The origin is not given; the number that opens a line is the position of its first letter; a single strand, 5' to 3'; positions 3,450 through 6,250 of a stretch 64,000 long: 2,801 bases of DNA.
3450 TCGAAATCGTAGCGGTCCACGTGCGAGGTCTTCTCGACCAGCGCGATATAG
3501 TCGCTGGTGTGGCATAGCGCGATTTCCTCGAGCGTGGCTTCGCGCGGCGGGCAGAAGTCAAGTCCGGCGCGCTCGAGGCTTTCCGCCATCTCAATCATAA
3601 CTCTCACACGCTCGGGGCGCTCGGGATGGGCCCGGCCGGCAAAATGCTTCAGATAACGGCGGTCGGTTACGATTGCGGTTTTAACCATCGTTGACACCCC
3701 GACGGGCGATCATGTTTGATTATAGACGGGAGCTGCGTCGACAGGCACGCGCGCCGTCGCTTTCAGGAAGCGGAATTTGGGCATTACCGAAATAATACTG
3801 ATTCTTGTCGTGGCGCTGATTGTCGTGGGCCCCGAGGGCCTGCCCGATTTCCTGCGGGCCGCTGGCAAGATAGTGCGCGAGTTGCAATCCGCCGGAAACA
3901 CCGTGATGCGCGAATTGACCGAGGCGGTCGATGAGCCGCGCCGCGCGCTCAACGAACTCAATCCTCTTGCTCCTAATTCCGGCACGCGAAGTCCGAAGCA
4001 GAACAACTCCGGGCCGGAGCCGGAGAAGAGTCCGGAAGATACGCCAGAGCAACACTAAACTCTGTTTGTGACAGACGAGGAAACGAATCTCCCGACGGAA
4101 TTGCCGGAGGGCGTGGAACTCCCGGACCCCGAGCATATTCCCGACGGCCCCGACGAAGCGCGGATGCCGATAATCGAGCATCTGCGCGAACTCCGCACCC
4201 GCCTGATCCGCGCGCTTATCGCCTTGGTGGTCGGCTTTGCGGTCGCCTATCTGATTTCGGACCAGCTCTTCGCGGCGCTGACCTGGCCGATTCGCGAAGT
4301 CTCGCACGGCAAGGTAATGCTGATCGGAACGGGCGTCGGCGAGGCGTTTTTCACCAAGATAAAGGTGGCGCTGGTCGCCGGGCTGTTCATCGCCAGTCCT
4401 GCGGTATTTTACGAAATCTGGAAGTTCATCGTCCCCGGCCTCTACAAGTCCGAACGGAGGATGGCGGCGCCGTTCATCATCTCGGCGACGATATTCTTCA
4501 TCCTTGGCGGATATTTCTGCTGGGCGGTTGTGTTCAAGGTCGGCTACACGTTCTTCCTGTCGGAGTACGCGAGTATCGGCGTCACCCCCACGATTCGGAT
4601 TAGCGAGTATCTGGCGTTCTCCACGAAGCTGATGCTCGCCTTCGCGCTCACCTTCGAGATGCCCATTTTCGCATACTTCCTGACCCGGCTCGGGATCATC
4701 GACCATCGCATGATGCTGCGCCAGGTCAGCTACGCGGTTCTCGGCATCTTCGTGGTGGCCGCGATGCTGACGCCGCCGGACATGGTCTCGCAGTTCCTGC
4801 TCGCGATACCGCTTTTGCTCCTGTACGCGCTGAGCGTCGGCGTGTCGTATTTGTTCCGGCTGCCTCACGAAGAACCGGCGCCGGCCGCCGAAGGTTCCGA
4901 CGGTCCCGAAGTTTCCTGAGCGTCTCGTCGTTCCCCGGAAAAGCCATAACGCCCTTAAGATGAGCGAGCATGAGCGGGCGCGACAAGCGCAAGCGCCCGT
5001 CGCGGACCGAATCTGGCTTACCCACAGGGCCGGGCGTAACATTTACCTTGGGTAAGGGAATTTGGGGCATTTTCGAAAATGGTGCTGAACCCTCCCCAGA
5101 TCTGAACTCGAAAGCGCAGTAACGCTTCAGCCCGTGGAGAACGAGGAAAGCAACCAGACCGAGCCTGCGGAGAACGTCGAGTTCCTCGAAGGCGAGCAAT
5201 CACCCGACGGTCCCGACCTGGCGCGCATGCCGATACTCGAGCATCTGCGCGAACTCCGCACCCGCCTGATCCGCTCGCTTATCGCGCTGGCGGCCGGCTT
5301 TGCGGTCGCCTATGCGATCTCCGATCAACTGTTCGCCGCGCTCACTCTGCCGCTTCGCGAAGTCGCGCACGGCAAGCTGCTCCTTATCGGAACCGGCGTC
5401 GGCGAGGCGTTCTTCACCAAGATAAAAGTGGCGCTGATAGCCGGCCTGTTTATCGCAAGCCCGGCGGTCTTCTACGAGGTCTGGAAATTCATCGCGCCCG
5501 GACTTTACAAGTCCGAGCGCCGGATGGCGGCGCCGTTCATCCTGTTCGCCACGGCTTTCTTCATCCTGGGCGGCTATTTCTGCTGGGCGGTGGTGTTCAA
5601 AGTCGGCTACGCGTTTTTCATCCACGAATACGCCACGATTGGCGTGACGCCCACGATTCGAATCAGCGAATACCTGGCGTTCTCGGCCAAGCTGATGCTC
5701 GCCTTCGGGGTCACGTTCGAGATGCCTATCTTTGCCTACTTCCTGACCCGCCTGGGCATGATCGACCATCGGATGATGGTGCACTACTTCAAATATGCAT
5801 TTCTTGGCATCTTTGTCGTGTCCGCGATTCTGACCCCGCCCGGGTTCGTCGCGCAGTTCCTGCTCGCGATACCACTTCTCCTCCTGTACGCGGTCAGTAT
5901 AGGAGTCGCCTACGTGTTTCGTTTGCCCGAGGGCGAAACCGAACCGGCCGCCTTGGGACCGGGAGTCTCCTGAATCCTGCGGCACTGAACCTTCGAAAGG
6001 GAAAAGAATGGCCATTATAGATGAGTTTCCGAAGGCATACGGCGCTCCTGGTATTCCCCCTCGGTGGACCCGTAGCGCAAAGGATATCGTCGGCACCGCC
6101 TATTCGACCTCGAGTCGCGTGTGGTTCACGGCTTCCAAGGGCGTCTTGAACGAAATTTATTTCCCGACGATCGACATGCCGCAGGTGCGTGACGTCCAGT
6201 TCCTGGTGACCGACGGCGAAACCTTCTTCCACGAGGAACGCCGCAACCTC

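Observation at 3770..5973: Tandem duplication of a tatA-tatC unit leaving two ~85%-identical tatC genes and a vestigial tatA start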

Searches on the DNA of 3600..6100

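Call 38: search_rna_families(source=window, start=3600, end=6100, threshold=evalue, max_evalue=1)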
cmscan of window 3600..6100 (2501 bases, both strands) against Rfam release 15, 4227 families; matches with E-value up to 1: 0.
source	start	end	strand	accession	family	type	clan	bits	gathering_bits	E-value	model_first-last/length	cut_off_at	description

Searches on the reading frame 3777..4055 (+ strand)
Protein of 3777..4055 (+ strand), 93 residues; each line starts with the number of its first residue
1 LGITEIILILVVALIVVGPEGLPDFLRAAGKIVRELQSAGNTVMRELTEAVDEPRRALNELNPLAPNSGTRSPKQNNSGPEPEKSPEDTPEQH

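Call 5: search_protein_families(library=pfam, proteins=[window:3777-4055:+], max_evalue=0.01)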
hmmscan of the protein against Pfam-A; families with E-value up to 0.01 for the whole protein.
window:3777-4055:+ (93 aa): 1 family
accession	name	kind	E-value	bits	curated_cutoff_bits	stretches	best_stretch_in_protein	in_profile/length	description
PF02416.21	TatA_B_E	-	7.1e-11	41.6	21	1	1-45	1-45/53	mttA/Hcf106 family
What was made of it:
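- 3777..4058 (+): TatA/B-family gene (tatB-like) with a TTG start, 93 aa. It is the only intact small Tat subunit gene at the locus. PF02416 E = 7e-11 (call 5).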

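Call 30: search_protein_families(library=ncbifam, proteins=[window:3777-4055:+], max_evalue=0.01)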
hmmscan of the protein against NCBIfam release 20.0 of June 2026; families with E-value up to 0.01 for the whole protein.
window:3777-4055:+ (93 aa): 12 families
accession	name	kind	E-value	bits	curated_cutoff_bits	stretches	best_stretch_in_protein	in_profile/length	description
TIGR01410.1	tatB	equivalog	2.5e-14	53.6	56.5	1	1-52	3-54/80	Sec-independent protein translocase protein TatB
NF011430.0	PRK14861.1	subfamily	5.7e-12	44.9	62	1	1-50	5-54/61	twin arginine translocase protein A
NF011429.0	PRK14857.1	equivalog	1.1e-11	45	77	1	1-77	6-82/91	TatA/E family twin arginine-targeting protein translocase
TIGR01411.1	tatAE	subfamily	1.7e-09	37.1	53.9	1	1-41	2-42/47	twin-arginine translocase TatA/TatE family subunit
NF002377.0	PRK01371.1-4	equivalog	1.1e-08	35.5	96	1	2-52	5-55/119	sec-independent translocase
NF003400.0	PRK04654.1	equivalog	5.2e-07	29.7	211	1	1-58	4-63/214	sec-independent translocase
NF001212.0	PRK00182.1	equivalog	1.5e-06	28.7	195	1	2-63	6-71/165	Sec-independent protein translocase subunit TatB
NF047941.1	TatB_Rickett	equivalog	4e-06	26.9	75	1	2-52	5-55/84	Sec-independent protein translocase subunit TatB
NF002376.0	PRK01371.1-3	equivalog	1.5e-05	25.3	181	1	2-48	6-52/179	Sec-independent protein translocase protein TatB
NF002375.0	PRK01371.1-2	equivalog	1.8e-05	25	137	1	3-51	6-54/137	sec-independent translocase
NF001854.0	PRK00575.1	equivalog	0.00014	22.5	72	1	4-67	7-69/94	Sec-independent protein translocase subunit TatA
NF002374.0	PRK01371.1-1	equivalog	0.0086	16.5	162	1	3-51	7-55/152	sec-independent translocase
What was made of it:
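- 3777..4058 (+): The best NCBIfam hit is TIGR01410 tatB at 53.6 bits, below the 56.5 cut-off; TatA/E scores 37.1 (call 30).
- On TatB (TIGR01410): It is the best of all the models (call 30).
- On TatA/TatE (TIGR01411): The score is 37.1 bits against a cut-off of 53.9 (call 30).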
